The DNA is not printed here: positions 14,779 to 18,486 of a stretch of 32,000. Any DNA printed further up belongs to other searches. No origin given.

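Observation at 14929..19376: EgtD methyltransferase plus Mo/W-pterin oxidoreductase::NifS fusion, a candidate oxygen-independent ergothioneine (thio-histidine) module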

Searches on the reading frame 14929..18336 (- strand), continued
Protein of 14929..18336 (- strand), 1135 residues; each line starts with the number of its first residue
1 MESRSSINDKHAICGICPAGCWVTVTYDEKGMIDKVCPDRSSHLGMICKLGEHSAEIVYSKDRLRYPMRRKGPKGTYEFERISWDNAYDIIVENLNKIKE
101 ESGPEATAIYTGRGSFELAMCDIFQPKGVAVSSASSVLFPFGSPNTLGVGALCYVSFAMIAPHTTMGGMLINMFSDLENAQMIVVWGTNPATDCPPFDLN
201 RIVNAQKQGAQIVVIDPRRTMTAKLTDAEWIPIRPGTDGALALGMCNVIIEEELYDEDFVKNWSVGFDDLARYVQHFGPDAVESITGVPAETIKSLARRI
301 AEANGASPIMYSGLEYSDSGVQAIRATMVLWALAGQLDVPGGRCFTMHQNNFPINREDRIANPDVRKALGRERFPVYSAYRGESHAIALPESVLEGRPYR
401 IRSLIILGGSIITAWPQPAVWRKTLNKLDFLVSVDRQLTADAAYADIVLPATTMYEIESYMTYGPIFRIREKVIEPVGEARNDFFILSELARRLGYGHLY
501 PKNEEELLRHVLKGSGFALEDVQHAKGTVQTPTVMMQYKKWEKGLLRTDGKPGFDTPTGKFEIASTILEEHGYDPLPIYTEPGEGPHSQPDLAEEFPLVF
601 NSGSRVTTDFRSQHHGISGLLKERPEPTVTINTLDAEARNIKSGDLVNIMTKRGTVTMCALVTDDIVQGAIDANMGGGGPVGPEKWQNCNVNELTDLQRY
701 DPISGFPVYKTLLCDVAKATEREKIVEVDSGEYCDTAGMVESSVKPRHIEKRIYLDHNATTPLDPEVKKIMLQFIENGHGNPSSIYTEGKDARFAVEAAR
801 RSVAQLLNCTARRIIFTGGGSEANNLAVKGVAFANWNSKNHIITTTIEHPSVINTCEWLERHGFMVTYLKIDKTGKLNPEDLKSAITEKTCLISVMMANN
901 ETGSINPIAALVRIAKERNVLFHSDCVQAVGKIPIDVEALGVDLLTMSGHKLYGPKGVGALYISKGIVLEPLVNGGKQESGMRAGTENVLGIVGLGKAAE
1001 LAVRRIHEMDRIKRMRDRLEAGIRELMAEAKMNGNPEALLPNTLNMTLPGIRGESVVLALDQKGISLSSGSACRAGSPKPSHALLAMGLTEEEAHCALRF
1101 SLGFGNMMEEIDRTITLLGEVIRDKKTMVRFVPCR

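Call 15: search_solved_structures(query=window:14929-18336:-, max_evalue=1e-10)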
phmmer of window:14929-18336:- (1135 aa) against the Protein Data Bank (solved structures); distinct sequences matched with E-value up to 1e-10: 122 (the best 60 are shown).
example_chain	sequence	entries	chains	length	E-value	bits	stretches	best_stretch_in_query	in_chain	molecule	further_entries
9wep_A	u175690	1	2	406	2.2e-105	356.7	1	750-1123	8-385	cysteine desulfurase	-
9wer_A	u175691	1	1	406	2.6e-103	349.8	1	750-1123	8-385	cysteine desulfurase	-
9wew_A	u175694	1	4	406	3.6e-103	349.4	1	750-1123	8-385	cysteine desulfurase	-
9wf8_A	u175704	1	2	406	9.3e-103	348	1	750-1123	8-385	cysteine desulfurase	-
9wfb_A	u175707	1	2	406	6.3e-102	345.2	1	750-1123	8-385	cysteine desulfurase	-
9wfe_A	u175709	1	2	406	8.1e-101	341.6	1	750-1123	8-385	cysteine desulfurase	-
9wfy_A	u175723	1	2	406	5.1e-99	335.6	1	750-1123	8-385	cysteine desulfurase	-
5usr_A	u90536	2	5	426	3.9e-94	319.4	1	738-1117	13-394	Cysteine desulfurase, mitochondrial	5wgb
4r5f_A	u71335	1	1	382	6.9e-94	318.6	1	754-1128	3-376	Cysteine desulfurase IscS 2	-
8tvt_A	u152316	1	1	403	1.1e-93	318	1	752-1117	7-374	Cysteine desulfurase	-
5wkp_A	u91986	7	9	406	1.1e-93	317.9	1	752-1117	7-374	Cysteine desulfurase, mitochondrial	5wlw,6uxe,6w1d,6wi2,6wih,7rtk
6nzu_A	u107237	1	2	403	1.2e-93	317.9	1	752-1117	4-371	Cysteine desulfurase, mitochondrial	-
8pk8_A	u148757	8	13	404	1.2e-93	317.9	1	752-1117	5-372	Cysteine desulfurase | Isoform Mitochondrial of Cysteine desulfurase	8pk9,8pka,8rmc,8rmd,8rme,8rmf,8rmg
4eb5_A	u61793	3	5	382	4.6e-93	315.9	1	754-1128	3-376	Probable cysteine desulfurase 2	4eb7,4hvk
3lvj_A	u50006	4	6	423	3.4e-92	313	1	749-1121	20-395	Cysteine desulfurase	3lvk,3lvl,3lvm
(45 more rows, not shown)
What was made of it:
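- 16183..18336 (-): MES N-terminal metallopterin (bis-MGD) module, residues 1 to about 718, with the Fe4S4 cysteines C14, C17, C21 and C48 and the metal-ligand cysteine C153. The best solved relative is acetylene hydratase 2E7Z at E 5e-72 (call 15).
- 14929..16101 (-): MES C-terminal PLP cysteine desulfurase module (residues about 746-1135 plus the stop codon), with K951 (PLP), C1073 (persulfide), C1096 and the penultimate C1134. PDB cysteine desulfurases at about 1e-105 (call 15).
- On MES (metallopterin-dependent ergothioneine synthase): 2E7Z is the best solved N-module (call 15).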

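Call 21: find_related_loci(query=window:14929-18336:-, collection=genome_contigs, flank=6000)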
Query window:14929-18336:- (1135 aa) in genome_contigs; peptide patterns used: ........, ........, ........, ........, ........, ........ (x = any residue, [..] = any of these).
600 stretches matched a pattern (row limit reached: there are more); 590 encode a relative of the query (tblastn E <= 1e-3); the best 80 are kept; 80 distinct loci.
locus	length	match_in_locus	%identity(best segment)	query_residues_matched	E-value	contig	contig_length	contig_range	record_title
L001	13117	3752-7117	91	14-1135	0e+0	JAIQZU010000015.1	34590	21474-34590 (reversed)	MAG: Candidatus Scalindua sp. isolate OFTM1 OFTM1_14, whole genome shotgun sequence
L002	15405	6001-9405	89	1-1135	0e+0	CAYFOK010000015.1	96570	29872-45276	MAG TPA_asm: uncultured Candidatus Scalindua sp. isolate ERP019367_co2_59 genome assembly, contig: NODE_243_length_96570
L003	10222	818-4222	90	1-1135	0e+0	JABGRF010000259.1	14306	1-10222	MAG: Candidatus Scalindua sp. isolate co234_bin73 NODE_7393_length_14306_cov_130.463055, whole genome shotgun sequence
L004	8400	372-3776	90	1-1135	0e+0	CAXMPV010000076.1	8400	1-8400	MAG: uncultured Thermodesulfobacteriota bacterium isolate 07C-BC-St04_bin.21.strict genome assembly, contig: NODE_76_len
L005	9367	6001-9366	90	1-1122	0e+0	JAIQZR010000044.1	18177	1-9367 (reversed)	MAG: Candidatus Scalindua sp. isolate OFTM180 OFTM180_43, whole genome shotgun sequence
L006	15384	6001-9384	81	8-1135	0e+0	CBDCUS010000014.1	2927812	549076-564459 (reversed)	MAG: Candidatus Scalinduaceae bacterium isolate 06c2e644-e4ca-4b95-b966-bf5aaa188cb2 genome assembly, contig: contig_14,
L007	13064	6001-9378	73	7-1135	0e+0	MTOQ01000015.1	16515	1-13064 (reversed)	MAG: Nitrospirae bacterium JdFR-81 JGI24020J35080_1001007, whole genome shotgun sequence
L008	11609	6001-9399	72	2-1135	0e+0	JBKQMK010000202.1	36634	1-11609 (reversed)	MAG: Desulfomonilaceae bacterium isolate LABRr1A1B1C__bin_124 LABRr1A1B1C_000000088635, whole genome shotgun sequence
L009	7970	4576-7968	72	1-1134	0e+0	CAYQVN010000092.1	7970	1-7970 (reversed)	MAG TPA_asm: uncultured Nitrospirota bacterium isolate binchicken_co275_510 genome assembly, contig: NODE_15440_length_7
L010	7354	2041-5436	71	5-1135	0e+0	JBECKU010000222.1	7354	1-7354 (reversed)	MAG: Candidatus Sulfobium sp. isolate ETDI26 k127_638281, whole genome shotgun sequence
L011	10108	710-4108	71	1-1135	0e+0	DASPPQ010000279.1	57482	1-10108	MAG TPA_asm: Thermodesulfobacteriota bacterium isolate SMAG_U12177 k141_266878, whole genome shotgun sequence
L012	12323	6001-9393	69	5-1135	0e+0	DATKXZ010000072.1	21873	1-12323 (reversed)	MAG TPA_asm: Desulfobacteria bacterium isolate SMAG_U14206 k141_5036854, whole genome shotgun sequence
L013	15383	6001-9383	73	8-1135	0e+0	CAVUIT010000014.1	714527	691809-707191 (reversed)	MAG: uncultured delta proteobacterium isolate MFD01872.bin.2.115 genome assembly, contig: contig_70146, whole genome sho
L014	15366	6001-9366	69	8-1135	0e+0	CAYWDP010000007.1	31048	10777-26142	MAG TPA_asm: uncultured Dehalococcoidia bacterium isolate SRP239594_co1_65 genome assembly, contig: NODE_368_length_3104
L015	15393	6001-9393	69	1-1135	0e+0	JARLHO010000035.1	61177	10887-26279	MAG: Syntrophobacteraceae bacterium isolate MAG_BA129 MetaBAT2_Bin_129_Anoxic_k141_444800, whole genome shotgun sequence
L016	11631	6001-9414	67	1-1135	0e+0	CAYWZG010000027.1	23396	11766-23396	MAG TPA_asm: uncultured Methanotrichaceae archaeon isolate binchicken_co243_172 genome assembly, contig: NODE_1597_lengt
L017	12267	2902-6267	68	8-1135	0e+0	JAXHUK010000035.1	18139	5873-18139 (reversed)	MAG: Chloroflexota bacterium isolate MAG49_tar_biofilm MAG49_35, whole genome shotgun sequence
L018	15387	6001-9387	69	5-1135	0e+0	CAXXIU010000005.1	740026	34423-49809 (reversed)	MAG: Desulfomonilaceae bacterium isolate 24c7a18b-b8c2-4fbd-b8d1-4b4dc3bc9637 genome assembly, contig: contig_5, whole g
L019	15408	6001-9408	68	1-1135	0e+0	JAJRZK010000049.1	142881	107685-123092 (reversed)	MAG: Nitrospirae bacterium isolate Dive96_bin4.192 k141_3982016, whole genome shotgun sequence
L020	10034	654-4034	69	8-1135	0e+0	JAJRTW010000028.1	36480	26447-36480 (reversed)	MAG: Bacteroidetes bacterium isolate Dive96_bin10.128 k141_700755, whole genome shotgun sequence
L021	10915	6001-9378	67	10-1135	0e+0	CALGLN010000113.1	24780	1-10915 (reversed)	MAG TPA_asm: uncultured Desulfomonile sp. isolate SRR3330210_bin.136_CONCOCT_v1.1_MAG genome assembly, contig: ERZ724080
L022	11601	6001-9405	67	1-1135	0e+0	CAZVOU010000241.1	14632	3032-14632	MAG TPA_asm: uncultured Syntrophaceae bacterium isolate binchicken_co229_43 genome assembly, contig: k141_1484030, whole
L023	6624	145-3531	66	3-1135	0e+0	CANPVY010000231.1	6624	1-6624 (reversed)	MAG: uncultured bacterium isolate 3300027893_57 genome assembly, contig: 3300027893.a:Ga0209636_10020997, whole genome s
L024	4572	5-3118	71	98-1135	0e+0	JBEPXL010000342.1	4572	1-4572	MAG: Desulfobacteraceae bacterium isolate 02_S197.metabat2_refined.021 NODE_14745_length_4572_cov_1.640720, whole genome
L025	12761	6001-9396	63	2-1135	0e+0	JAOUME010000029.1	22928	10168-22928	MAG: Deltaproteobacteria bacterium isolate 8_1_July_SF_Bin26 8_1_July_SF_Bin26_scaffold_690_c1, whole genome shotgun seq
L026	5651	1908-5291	64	1-1135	0e+0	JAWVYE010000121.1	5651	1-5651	MAG: Desulfobulbales bacterium isolate HN13.bin.26 k141_796623_length_5651_cov_11.6446, whole genome shotgun sequence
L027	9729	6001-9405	72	1-1135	0e+0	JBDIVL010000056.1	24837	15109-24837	MAG: Candidatus Brocadiaceae bacterium isolate Bin_5 NODE_782_length_24837_cov_8.635573, whole genome shotgun sequence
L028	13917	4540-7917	65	6-1135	0e+0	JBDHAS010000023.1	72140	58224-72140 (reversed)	MAG: Gemmatimonadota bacterium isolate M3-44_Bin_339 M3-44_Bin_339_scaffold_4921, whole genome shotgun sequence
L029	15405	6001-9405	65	11-1135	0e+0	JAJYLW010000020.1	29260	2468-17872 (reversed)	MAG: Actinomycetes bacterium isolate DBS2-1.bin96 NODE_2693_length_29260_cov_4.000206, whole genome shotgun sequence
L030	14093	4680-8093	65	10-1135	0e+0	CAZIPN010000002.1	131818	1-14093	MAG TPA_asm: uncultured Eubacteriales bacterium isolate SRP185410_co2_410 genome assembly, contig: NODE_65_length_131818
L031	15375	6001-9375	65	7-1135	0e+0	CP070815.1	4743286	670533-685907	MAG: Gemmatimonadota bacterium isolate bin118 chromosome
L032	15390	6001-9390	65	3-1135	0e+0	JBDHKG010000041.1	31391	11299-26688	MAG: Gemmatimonadota bacterium isolate BHB10-38_Bin_179 BHB10-38_Bin_179_scaffold_8589, whole genome shotgun sequence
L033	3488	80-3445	65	9-1135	0e+0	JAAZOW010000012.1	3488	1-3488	MAG: Methanomicrobiales archaeon isolate AS2HglBPFA_19 5983_AS2H, whole genome shotgun sequence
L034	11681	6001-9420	64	2-1135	0e+0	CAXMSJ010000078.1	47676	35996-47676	MAG: uncultured Acidimicrobiia bacterium isolate 10C-St20-MC-01_bin.3.orig genome assembly, contig: k141_920615, whole g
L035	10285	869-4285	64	11-1135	0e+0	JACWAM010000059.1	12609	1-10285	MAG: Thermoleophilia bacterium isolate B_ACT_11 k141_242267, whole genome shotgun sequence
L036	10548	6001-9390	64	7-1135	0e+0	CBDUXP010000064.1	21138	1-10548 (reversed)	MAG TPA_asm: uncultured bacterium isolate SRR22302371_binner123_Refined_25 genome assembly, contig: ERZ26661859.1501, wh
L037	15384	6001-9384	68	5-1135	0e+0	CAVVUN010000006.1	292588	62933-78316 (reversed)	MAG: Nitrospirota bacterium isolate MFD03899.bin.2.182 genome assembly, contig: contig_32163, whole genome shotgun seque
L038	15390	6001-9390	63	1-1135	0e+0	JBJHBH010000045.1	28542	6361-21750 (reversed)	MAG: Desulfuromonadales bacterium isolate SF2967_J5348.semibin_refined.095 NODE_1684_length_28542_cov_1.906141, whole ge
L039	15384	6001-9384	63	1-1135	0e+0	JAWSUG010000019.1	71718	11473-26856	MAG: Desulfobulbaceae bacterium isolate B4G8CH4-05 NODE_19_length_71718_cov_14.508605, whole genome shotgun sequence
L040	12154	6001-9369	63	8-1135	0e+0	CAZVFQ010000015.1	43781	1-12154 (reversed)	MAG TPA_asm: uncultured Desulfobacteraceae bacterium isolate SRP252850_co1_162 genome assembly, contig: NODE_1285_length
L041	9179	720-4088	64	8-1135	0e+0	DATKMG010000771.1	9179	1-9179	MAG TPA_asm: Terriglobia bacterium isolate SMAG_U14705 k141_1136641, whole genome shotgun sequence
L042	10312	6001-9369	64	8-1135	0e+0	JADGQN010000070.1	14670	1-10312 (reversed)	MAG: Syntrophobacterales bacterium isolate Chersky.21_67 contig-100_1468, whole genome shotgun sequence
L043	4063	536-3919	64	1-1135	0e+0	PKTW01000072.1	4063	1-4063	MAG: Desulfobulbaceae bacterium isolate BM004 sc_11186, whole genome shotgun sequence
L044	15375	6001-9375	61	8-1135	0e+0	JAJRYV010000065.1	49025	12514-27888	MAG: bacterium isolate Dive96_bin3.88 k141_2289428, whole genome shotgun sequence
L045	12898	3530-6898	62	9-1135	0e+0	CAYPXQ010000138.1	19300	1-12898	MAG TPA_asm: uncultured Actinomycetota bacterium isolate SRP067234_co1_56 genome assembly, contig: k99_853097, whole gen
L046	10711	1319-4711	62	3-1135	0e+0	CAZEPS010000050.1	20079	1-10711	MAG TPA_asm: uncultured Leptospirales bacterium isolate SRP141376_co4_248 genome assembly, contig: NODE_4692_length_2007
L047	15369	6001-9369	61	9-1135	0e+0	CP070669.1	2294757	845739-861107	MAG: Nitrospirota bacterium isolate bin746 chromosome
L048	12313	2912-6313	62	10-1135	0e+0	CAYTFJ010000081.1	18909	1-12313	MAG TPA_asm: uncultured Nannocystaceae bacterium isolate binchicken_co67_210 genome assembly, contig: NODE_2927_length_1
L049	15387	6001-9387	64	3-1135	0e+0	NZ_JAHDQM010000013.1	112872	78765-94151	MAG: Methanoculleus sp. isolate SM3-B2 k141_57219, whole genome shotgun sequence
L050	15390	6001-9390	64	6-1135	0e+0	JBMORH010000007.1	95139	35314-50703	MAG: Thermodesulfobacteriota bacterium isolate Betzabe_MAG175 MAG175_7, whole genome shotgun sequence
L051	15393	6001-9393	61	1-1135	0e+0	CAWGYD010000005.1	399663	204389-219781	MAG: uncultured delta proteobacterium isolate MFD01721.bin.2.120 genome assembly, contig: contig_36217, whole genome sho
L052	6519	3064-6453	61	1-1135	0e+0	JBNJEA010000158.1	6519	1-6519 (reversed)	MAG: Thermodesulfobacteriota bacterium isolate Y23_30dBSe4.bin.113 NODE_16219_length_6519_cov_4.482087, whole genome sho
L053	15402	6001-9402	62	3-1135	0e+0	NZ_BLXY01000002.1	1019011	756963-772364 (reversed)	Geomonas paludis strain Red736 sequence02, whole genome shotgun sequence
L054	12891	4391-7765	71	9-1135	0e+0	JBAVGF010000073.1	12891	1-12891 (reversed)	MAG: Thermodesulfobacteriota bacterium isolate MFD06953_ilm_asm_bin13 k127_157943, whole genome shotgun sequence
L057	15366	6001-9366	60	8-1135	0e+0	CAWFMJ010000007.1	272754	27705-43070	MAG: uncultured delta proteobacterium isolate MFD02138.bin.2.69 genome assembly, contig: contig_13755, whole genome shot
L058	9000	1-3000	66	136-1135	0e+0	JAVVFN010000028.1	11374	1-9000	MAG: Methanomicrobiaceae archaeon isolate TamC13-48 NODE_28_length_11374_cov_3.040896, whole genome shotgun sequence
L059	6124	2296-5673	59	10-1135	0e+0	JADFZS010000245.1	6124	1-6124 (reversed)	MAG: Magnetococcales bacterium isolate nJSWbin1 nJSW_bin1_NODE_245_length_6124_cov_3.469158, whole genome shotgun sequen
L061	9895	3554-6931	59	10-1135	0e+0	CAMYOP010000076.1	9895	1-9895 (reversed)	MAG: uncultured Desulfobulbaceae bacterium isolate FCS_M_Desulfobacterota_08 genome assembly, contig: scaffold_6705, who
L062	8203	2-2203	89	402-1135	0e+0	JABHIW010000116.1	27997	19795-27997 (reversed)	MAG: Candidatus Scalindua sp. isolate SI037_bin72 k141_997002, whole genome shotgun sequence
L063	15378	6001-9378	71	8-1135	0e+0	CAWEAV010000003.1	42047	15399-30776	MAG: uncultured delta proteobacterium isolate MFD04408.bin.2.84 genome assembly, contig: contig_107029, whole genome sho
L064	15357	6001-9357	65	10-1135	0e+0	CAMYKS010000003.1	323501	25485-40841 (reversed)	MAG: uncultured Desulfobulbaceae bacterium isolate FCS_M_Desulfobacterota_11 genome assembly, contig: scaffold_57, whole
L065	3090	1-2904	64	184-1135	0e+0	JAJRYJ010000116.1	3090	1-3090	MAG: Actinomycetes bacterium isolate Dive96_bin3.284 k141_4834233, whole genome shotgun sequence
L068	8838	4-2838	63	189-1135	0e+0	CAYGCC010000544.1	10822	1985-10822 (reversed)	MAG TPA_asm: uncultured Gemmatimonadota bacterium isolate ERP108616_co1_93 genome assembly, contig: k119_1956915, whole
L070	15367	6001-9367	65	8-1135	0e+0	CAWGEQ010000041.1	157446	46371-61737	MAG: uncultured delta proteobacterium isolate MFD01872.bin.2.88 genome assembly, contig: contig_62567, whole genome shot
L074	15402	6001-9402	64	1-1135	0e+0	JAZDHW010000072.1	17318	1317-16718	MAG: Pseudomonadota bacterium isolate MEGAHIT-group-0.359 k141_14024879, whole genome shotgun sequence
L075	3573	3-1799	89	537-1135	0e+0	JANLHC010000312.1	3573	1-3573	MAG: Candidatus Scalindua sp. isolate P6-7 k99_178555, whole genome shotgun sequence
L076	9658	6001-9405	72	1-1135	0e+0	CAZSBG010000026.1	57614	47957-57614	MAG TPA_asm: uncultured Cytophagia bacterium isolate SRP141376_co4_290 genome assembly, contig: NODE_972_length_57614_co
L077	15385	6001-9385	77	8-1135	0e+0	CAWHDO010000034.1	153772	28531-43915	MAG: uncultured delta proteobacterium isolate MFD03726.bin.3.89 genome assembly, contig: contig_30704, whole genome shot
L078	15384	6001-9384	71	1-1135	0e+0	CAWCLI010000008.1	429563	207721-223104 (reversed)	MAG: Nitrospirota bacterium isolate MFD03726.bin.1.47 genome assembly, contig: contig_31123, whole genome shotgun sequen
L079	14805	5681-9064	66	4-1135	0e+0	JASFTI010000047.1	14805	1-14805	MAG: Gemmatimonadales bacterium isolate D1103U20metaG_Bin_262 D1103U20metaG_FD_scaffold_1015_c1, whole genome shotgun se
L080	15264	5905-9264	68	10-1135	0e+0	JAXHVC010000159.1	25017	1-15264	MAG: Chloroflexota bacterium isolate MAG67_tar_biofilm MAG67_159, whole genome shotgun sequence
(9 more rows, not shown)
